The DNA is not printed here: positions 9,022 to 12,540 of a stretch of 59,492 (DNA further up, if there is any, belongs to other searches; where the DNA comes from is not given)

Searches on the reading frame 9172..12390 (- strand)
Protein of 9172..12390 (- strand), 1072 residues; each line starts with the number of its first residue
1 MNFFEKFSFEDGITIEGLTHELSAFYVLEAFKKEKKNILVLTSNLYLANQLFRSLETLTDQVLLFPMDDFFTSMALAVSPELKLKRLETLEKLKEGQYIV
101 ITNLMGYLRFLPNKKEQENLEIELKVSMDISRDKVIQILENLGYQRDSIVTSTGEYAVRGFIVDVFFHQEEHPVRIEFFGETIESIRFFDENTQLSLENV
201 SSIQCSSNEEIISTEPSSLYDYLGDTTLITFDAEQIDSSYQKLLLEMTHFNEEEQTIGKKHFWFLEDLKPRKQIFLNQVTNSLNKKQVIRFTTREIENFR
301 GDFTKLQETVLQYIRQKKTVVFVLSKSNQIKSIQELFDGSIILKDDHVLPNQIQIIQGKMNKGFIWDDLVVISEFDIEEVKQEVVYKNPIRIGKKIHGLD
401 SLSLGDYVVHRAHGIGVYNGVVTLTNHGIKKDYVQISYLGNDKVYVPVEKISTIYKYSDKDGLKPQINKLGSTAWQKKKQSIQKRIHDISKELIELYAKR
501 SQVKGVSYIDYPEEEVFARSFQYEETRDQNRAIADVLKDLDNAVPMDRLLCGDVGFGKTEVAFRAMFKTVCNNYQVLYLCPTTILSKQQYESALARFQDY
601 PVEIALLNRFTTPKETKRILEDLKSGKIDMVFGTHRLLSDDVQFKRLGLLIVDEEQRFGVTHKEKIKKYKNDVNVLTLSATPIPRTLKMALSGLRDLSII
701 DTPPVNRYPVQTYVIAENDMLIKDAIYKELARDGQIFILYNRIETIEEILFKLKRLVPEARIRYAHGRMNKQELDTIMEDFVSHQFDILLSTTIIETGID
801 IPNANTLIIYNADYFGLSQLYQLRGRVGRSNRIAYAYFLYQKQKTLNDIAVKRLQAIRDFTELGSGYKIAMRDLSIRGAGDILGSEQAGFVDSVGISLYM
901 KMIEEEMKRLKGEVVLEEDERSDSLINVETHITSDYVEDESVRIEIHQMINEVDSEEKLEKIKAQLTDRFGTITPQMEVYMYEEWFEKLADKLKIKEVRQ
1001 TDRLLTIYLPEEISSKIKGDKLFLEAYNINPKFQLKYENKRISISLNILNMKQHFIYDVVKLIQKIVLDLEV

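Call 30: search_protein_families(library=pfam, proteins=[window:9172-12390:-])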
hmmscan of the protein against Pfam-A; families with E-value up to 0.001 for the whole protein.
window:9172-12390:- (1072 aa): 7 families
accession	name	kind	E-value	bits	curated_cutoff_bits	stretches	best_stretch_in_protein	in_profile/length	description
PF00270.35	DEAD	-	3.9e-26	92.2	26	1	526-688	1-165/167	DEAD/DEAH box helicase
PF00271.37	Helicase_C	-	3.3e-25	88.9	23.5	1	725-830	5-109/110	Helicase conserved C-terminal domain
PF17757.6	UvrB_inter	-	4.3e-22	78.5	22.9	1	122-207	1-87/91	UvrB interaction domain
PF02559.22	CarD_TRCF_RID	-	2.2e-17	63.3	23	1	402-458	1-57/57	CarD-like/TRCF RID domain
PF03461.20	TRCF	-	1.1e-14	54.9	25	1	926-1016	1-91/95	TRCF domain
PF14814.11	UB2H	-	1.1e-05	25.8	27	1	124-195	1-80/85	Bifunctional transglycosylase second domain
PF22590.2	Cas3-like_C_2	-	0.00013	22.6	27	0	734-831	3-105/106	CRISPR-associated nuclease/helicase Cas3, C-terminal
